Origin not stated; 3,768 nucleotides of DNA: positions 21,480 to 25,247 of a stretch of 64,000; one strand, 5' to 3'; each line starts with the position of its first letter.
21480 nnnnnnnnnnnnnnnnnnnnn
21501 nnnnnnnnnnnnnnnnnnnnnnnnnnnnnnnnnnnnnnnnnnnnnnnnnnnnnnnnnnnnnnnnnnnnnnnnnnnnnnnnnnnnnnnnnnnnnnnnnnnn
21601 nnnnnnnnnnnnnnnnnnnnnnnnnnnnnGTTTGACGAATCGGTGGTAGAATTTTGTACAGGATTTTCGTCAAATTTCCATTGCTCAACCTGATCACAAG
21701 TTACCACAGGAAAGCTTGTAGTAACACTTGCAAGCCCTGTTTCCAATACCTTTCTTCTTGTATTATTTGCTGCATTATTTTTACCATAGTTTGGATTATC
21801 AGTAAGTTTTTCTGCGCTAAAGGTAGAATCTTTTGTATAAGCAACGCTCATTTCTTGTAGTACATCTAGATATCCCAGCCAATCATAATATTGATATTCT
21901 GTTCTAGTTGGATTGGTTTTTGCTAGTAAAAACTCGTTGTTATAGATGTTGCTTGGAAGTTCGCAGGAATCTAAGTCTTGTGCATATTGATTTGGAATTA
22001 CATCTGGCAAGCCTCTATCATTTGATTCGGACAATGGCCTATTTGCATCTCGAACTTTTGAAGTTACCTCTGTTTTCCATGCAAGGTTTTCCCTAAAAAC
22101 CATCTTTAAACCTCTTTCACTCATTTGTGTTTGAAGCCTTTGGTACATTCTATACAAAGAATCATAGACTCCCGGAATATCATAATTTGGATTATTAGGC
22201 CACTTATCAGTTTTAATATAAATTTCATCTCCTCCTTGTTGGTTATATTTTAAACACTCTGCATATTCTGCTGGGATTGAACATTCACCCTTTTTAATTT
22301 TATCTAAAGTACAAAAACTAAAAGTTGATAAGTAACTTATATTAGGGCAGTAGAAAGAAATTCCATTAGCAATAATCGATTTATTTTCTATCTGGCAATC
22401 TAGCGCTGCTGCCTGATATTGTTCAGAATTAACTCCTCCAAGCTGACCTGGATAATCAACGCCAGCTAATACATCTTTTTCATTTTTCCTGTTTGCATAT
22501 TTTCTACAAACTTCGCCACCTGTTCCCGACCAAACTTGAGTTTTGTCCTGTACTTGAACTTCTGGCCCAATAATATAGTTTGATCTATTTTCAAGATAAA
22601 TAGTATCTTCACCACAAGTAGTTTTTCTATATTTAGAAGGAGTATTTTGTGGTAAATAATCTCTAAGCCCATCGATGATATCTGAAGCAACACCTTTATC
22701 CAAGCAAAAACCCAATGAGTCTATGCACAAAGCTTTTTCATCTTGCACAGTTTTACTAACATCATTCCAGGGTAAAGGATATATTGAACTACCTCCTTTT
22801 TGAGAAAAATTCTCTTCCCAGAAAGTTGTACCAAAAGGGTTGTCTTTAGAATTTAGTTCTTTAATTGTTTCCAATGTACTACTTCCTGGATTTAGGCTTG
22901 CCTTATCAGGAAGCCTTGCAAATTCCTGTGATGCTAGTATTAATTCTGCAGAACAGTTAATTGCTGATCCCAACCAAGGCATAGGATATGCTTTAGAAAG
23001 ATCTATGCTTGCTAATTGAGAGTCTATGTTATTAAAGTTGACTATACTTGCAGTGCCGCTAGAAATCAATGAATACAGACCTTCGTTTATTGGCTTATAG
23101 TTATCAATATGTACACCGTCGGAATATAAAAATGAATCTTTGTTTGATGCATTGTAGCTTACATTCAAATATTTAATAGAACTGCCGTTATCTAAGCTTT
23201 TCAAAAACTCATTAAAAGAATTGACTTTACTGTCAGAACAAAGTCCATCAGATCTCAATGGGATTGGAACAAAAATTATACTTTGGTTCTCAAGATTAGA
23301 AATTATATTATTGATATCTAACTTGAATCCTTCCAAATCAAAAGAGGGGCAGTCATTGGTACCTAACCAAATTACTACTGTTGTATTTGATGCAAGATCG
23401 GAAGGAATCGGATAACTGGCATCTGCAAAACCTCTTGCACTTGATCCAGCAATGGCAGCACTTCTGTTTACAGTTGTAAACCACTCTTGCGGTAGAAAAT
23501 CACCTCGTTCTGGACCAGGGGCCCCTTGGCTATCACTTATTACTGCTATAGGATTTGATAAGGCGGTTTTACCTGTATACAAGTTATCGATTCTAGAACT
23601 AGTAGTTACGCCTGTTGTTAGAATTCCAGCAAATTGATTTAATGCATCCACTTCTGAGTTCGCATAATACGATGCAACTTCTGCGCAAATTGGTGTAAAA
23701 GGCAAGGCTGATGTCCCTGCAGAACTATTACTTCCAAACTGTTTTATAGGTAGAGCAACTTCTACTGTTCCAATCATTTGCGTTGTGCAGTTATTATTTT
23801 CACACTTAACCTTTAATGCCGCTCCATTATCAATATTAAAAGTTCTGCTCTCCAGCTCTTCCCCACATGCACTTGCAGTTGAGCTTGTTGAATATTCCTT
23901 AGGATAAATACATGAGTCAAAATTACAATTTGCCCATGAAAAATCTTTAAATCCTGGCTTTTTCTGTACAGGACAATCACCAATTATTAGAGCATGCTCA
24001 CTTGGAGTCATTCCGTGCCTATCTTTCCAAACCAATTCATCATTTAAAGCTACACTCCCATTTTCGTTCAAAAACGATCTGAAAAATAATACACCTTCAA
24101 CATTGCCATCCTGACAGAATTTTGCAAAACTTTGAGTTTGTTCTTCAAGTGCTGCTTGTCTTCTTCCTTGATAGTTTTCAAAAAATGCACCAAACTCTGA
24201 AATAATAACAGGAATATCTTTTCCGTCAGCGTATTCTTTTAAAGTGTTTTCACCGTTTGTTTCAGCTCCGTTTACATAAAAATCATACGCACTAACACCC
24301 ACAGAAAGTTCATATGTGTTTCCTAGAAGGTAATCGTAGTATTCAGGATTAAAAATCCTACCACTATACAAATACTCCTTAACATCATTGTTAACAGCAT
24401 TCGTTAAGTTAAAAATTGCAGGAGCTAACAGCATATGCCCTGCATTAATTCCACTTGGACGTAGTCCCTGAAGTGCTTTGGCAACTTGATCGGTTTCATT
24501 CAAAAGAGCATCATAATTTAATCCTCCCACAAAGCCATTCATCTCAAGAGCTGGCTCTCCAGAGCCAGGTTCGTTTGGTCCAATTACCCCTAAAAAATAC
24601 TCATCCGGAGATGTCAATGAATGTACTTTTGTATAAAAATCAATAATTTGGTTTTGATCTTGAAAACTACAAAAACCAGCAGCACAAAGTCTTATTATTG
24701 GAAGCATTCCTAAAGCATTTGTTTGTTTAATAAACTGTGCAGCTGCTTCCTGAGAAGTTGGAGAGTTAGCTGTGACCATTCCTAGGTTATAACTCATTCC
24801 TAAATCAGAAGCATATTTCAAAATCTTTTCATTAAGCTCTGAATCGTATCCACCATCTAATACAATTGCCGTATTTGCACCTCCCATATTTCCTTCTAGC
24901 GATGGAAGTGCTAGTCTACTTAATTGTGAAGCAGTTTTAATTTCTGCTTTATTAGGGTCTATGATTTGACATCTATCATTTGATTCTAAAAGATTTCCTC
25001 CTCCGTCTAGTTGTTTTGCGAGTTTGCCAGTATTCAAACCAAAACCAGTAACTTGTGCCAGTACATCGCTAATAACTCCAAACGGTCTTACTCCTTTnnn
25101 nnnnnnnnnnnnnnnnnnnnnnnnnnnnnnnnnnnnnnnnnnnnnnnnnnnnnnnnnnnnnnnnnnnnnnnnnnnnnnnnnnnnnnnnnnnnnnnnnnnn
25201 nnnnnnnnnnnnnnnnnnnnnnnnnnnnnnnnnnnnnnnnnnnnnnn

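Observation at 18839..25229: A 1979-aa membrane-anchored enzyme carrying five hydrolase-type modules (GH clan-A, SGNH esterase, two M23 domains, SLT), plus a tightly coupled small membrane protein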

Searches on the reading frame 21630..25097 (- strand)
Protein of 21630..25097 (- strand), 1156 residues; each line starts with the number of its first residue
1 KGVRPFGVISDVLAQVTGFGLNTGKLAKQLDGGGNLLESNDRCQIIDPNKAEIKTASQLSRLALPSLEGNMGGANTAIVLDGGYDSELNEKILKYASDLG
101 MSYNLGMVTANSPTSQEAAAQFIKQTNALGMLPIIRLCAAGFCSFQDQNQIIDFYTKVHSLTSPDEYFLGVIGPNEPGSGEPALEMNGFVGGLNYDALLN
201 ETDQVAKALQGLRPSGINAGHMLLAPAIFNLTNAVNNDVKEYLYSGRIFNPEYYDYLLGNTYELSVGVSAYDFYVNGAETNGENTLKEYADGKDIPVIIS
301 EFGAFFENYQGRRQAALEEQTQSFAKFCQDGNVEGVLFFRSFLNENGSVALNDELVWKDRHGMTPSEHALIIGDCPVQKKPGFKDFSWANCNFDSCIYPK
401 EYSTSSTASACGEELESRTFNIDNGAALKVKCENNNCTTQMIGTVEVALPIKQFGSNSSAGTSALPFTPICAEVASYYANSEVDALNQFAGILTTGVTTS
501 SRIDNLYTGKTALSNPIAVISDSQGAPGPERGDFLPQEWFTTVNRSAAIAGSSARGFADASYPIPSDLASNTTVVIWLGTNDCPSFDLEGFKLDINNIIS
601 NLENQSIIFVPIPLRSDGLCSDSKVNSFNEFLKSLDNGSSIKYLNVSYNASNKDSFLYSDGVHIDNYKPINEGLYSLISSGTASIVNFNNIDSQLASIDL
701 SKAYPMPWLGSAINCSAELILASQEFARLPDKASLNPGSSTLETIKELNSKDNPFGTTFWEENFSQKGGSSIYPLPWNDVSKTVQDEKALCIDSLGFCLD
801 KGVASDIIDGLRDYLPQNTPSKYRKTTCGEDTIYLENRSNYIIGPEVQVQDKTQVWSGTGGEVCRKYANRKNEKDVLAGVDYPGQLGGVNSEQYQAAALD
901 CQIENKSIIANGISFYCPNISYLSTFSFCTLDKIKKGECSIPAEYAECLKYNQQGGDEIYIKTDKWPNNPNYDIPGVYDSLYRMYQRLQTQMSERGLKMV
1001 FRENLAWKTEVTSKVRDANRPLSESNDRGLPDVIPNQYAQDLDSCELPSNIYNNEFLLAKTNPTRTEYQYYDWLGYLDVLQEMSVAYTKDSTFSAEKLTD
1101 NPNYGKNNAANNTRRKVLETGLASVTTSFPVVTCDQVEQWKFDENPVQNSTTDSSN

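Call 68: predict_structure(alignment_id=A5)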
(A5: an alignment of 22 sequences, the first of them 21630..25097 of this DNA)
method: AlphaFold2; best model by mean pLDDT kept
length: 1156 residues; sequences in the alignment: 22
mean_pLDDT: 75.2   pTM: 0.58
mean pLDDT of the five models: 75.2, 73.9, 73.2, 71.5, 68.5
residues with pLDDT >= 90: 156; 70-90: 651; 50-70: 253; < 50: 96
segments of 3 or more residues with pLDDT < 50: 1-17, 63-68, 376-382, 497-510, 690-698, 752-758, 778-781, 882-896, 1145-1156
pLDDT, mean of each block of 10 residues (from residue 1): 32 41 71 68 79 72 50 83 81 80 88 91 82 84 82 92 79 83 73 78 87 60 88 81 78 85 79 80 75 76 81 83 78 81 81 71 84 56 71 72 77 77 82 90 92 70 70 67 61 60 35 83 79 80 88 86 81 85 81 92 91 84 89 90 81 67 77 86 65 43 80 78 58 63 65 47 53 52 62 69 65 58 79 81 88 92 88 73 40 53 82 74 59 78 84 76 88 87 85 81 88 93 73 71 71 87 88 89 72 77 81 86 78 82 48 31
secondary structure, 60 per line:
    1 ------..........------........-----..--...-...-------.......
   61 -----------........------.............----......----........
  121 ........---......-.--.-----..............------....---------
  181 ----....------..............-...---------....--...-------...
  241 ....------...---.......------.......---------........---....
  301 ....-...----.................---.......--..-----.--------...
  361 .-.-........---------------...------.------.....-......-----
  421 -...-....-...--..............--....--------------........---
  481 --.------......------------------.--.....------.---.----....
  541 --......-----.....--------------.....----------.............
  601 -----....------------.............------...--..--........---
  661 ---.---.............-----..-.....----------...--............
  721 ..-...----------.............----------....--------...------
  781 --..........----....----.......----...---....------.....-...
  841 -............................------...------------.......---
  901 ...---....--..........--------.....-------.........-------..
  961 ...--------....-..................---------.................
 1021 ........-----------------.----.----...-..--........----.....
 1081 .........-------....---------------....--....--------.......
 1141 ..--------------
elements in order (helices of 4 or more, strands of 3 or more residues): H7-16 H23-30 E44-46 H56-60 E72-79 H86-98 E103-108 H113-128 E132-137 H148-161 E168-171 H185-188 H195-208 E222-225 E228-230 H238-244 E257-263 H270-276 H286-293 E297-304 H313-329 E333-339 H358-361 H365-372 E388-390 E410-415 E426-429 E431-433 E436-449 H452-455 H470-477 E490-495 E517-521 E543-548 H554-558 E573-577 H588-600 E606-609 H622-634 E641-643 H650-656 H668-680 H689-693 E704-706 H709-722 H741-749 H760-763 E772-774 E783-785 E789-792 E797-800 H805-811 E822-825 E832-836 E842-859 H860-869 E876-878 H891-897 E901-903 E907-910 E913-916 H917-922 H931-935 H943-948 E949-951 E959-963 E972-975 H977-994 E1004-1021 H1022-1028 E1056-1058 E1064-1071 H1076-1089 E1097-1100 E1116-1119 H1122-1125 H1134-1142

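Call 70: fold_search(model_id=the predicted structure, library=pdb)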
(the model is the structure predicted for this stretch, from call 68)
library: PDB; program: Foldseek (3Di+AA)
matches with E <= 10: 1445; with E <= 0.001: 97
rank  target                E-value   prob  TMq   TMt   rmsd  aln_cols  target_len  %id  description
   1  7lr2_A                1.3e-06  1.00  0.19  0.44   9.0       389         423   12  Crystal structure of GH5_18 from Bifidobacterium longum subsp. longum ATCC 55813 in complex with GlcNAc (released 2021-04-07)
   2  7lqx                  1.9e-06  1.00  0.19  0.46   6.7       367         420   12  Crystal structure of a GH5_18 from Bifidobacterium longum subsp. infantis (released 2021-04-07)
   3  7lr6_C                3.2e-06  1.00  0.19  0.44   6.6       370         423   12  Crystal structure of GH5_18-E140A from Bifidobacterium longum subsp. longum ATCC 55813 in complex with Manb1-4GlcNAc (released 2021-04-07)
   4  4r27_A                4.0e-06  1.00  0.17  0.42   8.0       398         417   13  Crystal structure of beta-glycosidase BGL167 (released 2015-05-27)
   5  1rh9                  4.2e-06  1.00  0.18  0.49   7.0       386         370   11  Family GH5 endo-beta-mannanase from Lycopersicon esculentum (tomato) (released 2005-04-19)
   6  7lr6_A                4.5e-06  1.00  0.18  0.42   7.5       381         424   11  Crystal structure of GH5_18-E140A from Bifidobacterium longum subsp. longum ATCC 55813 in complex with Manb1-4GlcNAc (released 2021-04-07)
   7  9y4v_B                5.8e-06  1.00  0.20  0.49   5.7       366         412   13  Crystal structure of a GH5_18 from Microbacterium oxydans DSM 20578 (released 2025-12-17)
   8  3wh9_A                8.9e-06  1.00  0.19  0.55   5.6       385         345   10  The ligand-free structure of ManBK from Aspergillus niger BK01 (released 2014-10-08)
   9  6gvb_B                8.9e-06  1.00  0.19  0.49   7.0       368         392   11  Crystal structure of Cutibacterium acnes exo-beta-1,4-mannosidase (released 2019-07-03)
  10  5dt7_C                1.0e-05  1.00  0.16  0.37   9.2       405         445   13  Crystal structure of the GH1 beta-glucosidase from Exiguobacterium antarcticum B7 in space group C2221 (released 2016-04-13)
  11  5dt7_B                1.1e-05  1.00  0.16  0.38   9.3       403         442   13  Crystal structure of the GH1 beta-glucosidase from Exiguobacterium antarcticum B7 in space group C2221 (released 2016-04-13)
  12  4r27_B                1.7e-05  1.00  0.18  0.43   7.7       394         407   14  Crystal structure of beta-glycosidase BGL167 (released 2015-05-27)
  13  6t7g_AAA              2.6e-05  1.00  0.19  0.31   6.9       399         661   12  Bacteroides salyersiae GH164 beta-mannosidase in complex with mannoimidazole (released 2019-12-25)
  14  6gvb_A                3.3e-05  1.00  0.19  0.48   7.0       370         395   11  Crystal structure of Cutibacterium acnes exo-beta-1,4-mannosidase (released 2019-07-03)
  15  4yhg_B                4.6e-05  1.00  0.19  0.51   7.4       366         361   13  NATIVE BACTEROIDETES-AFFILIATED GH5 CELLULASE LINKED WITH A POLYSACCHARIDE UTILIZATION LOCUS (released 2015-07-15)
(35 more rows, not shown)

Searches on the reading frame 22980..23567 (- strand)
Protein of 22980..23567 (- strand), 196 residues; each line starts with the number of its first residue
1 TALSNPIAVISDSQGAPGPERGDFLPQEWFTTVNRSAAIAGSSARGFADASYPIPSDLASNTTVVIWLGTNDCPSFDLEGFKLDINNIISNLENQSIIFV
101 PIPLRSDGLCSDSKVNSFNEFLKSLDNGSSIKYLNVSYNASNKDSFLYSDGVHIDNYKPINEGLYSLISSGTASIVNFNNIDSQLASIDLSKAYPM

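Call 22: search_protein_families(library=pfam, proteins=[window:22980-23567:-], max_evalue=10)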
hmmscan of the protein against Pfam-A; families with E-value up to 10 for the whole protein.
window:22980-23567:- (196 aa): 2 families
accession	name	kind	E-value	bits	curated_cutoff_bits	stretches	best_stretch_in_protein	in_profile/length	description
PF13472.12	Lipase_GDSL_2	-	0.00029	21.8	32.9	1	23-153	25-170/178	GDSL-like Lipase/Acylhydrolase family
PF00657.28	Lipase_GDSL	-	0.02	15.5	23.6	1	57-98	73-116/208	GDSL-like Lipase/Acylhydrolase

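Call 91: search_solved_structures(query=A8, max_evalue=1, show_alignments=1)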
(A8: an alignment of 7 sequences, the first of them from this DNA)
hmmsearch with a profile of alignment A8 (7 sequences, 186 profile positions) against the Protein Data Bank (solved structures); distinct sequences matched with E-value up to 1: 40.
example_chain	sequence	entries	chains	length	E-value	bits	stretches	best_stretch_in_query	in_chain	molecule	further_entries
1yzf_A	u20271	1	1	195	2.1e-08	37.1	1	6-174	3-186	lipase/acylhydrolase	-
7ddy_D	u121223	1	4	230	4.2e-06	29.6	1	56-146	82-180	G-D-S-L family lipolytic protein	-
2hsj_A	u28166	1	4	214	7e-05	25.6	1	59-172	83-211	Putative platelet activating factor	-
9otv_A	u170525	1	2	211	0.00015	24.5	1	5-103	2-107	Lysophospholipase L1-like esterase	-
9hi6_A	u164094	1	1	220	0.00082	22.1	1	60-175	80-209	FI6-focused design_04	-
6njc_A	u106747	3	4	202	0.0011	21.7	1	41-168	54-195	Sialate O-acetylesterase | Lysophospholipase L1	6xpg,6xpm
7pzg_AAA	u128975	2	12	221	0.0012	21.6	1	41-170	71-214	Lysophospholipase L1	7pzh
9hi4_C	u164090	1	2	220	0.0014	21.3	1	61-176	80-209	FI6-focused design_03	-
4c1b_A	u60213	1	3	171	0.0015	21.2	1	6-108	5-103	ORF1-ENCODED PROTEIN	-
5tid_A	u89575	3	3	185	0.0036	20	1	6-106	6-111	Acyl-CoA thioesterase I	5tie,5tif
6lfb_A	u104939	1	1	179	0.0036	20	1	6-106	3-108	Acyl-CoA thioesterase I also functions as protease I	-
5tic_A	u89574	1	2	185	0.0039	19.9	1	6-106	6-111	Acyl-CoA thioesterase I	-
6lfc_A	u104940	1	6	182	0.0041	19.8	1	6-106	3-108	Acyl-CoA thioesterase I also functions as protease I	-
1ivn_A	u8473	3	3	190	0.0043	19.8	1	6-106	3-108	Thioesterase I | Acyl-CoA thioesterase I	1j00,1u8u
4iyj_A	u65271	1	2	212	0.0045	19.7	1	61-175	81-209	GDSL-like protein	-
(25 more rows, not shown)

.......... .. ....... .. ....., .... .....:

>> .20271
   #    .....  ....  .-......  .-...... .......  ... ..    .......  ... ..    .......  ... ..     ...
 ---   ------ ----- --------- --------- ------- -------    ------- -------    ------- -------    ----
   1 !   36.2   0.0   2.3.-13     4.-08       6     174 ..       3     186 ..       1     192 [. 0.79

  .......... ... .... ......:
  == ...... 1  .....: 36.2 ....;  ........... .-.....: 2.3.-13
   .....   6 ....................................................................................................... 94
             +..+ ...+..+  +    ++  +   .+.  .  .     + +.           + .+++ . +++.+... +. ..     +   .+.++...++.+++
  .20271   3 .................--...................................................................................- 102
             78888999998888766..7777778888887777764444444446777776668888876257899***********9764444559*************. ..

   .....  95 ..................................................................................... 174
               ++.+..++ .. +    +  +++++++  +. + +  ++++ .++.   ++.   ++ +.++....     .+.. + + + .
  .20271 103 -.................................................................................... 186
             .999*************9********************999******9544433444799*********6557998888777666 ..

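Call 93: search_protein_families(library=phrogs, proteins=[window:22980-23567:-], max_evalue=0.1)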
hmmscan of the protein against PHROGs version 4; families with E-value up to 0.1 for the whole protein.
window:22980-23567:- (196 aa): 0 families

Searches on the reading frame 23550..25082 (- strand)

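Call 22: search_protein_families(library=pfam, proteins=[window:23550-25082:-], max_evalue=10)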
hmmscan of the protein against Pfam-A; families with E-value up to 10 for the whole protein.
window:23550-25082:- (511 aa): 1 family
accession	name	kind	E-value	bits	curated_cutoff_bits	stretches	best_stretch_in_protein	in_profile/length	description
PF23986.1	Pam3_gp59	-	0.13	13.1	27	1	320-362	10-51/76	Phage Pam3 gp59 related protein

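Call 93: search_protein_families(library=phrogs, proteins=[window:23550-25082:-], max_evalue=0.1)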
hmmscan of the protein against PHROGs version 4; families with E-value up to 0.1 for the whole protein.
window:23550-25082:- (511 aa): 0 families
